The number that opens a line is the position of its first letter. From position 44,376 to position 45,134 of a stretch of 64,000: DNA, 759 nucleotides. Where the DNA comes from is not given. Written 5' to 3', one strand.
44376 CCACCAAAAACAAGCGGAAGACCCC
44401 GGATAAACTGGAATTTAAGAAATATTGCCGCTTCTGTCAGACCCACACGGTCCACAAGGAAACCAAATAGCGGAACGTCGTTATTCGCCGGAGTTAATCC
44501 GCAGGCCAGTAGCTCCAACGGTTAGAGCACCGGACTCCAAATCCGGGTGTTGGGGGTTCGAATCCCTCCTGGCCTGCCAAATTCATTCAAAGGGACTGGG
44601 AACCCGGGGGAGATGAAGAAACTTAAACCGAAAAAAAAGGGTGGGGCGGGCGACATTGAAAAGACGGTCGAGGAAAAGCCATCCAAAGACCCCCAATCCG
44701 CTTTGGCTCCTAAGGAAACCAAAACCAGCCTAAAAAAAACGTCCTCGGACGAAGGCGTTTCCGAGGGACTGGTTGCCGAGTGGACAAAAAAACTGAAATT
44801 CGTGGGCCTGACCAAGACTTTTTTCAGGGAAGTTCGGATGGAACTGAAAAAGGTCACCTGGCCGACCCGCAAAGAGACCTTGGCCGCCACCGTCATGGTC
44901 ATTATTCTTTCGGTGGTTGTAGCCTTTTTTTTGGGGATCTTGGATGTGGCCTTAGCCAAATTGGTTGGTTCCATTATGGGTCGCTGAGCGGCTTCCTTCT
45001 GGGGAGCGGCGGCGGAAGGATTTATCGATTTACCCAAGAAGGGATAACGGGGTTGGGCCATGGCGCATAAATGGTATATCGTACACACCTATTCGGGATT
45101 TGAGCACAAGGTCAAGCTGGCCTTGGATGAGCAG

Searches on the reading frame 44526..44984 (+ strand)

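Call 40: search_protein_families(library=pfam, proteins=[window:44526-44984:+], max_evalue=0.01)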
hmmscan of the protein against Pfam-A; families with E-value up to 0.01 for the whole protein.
window:44526-44984:+ (153 aa): 1 family
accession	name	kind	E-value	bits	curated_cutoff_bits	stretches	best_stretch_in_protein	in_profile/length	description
PF00584.25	SecE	-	9.1e-21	74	22.7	1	97-150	1-54/55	SecE/Sec61-gamma subunits of protein translocation complex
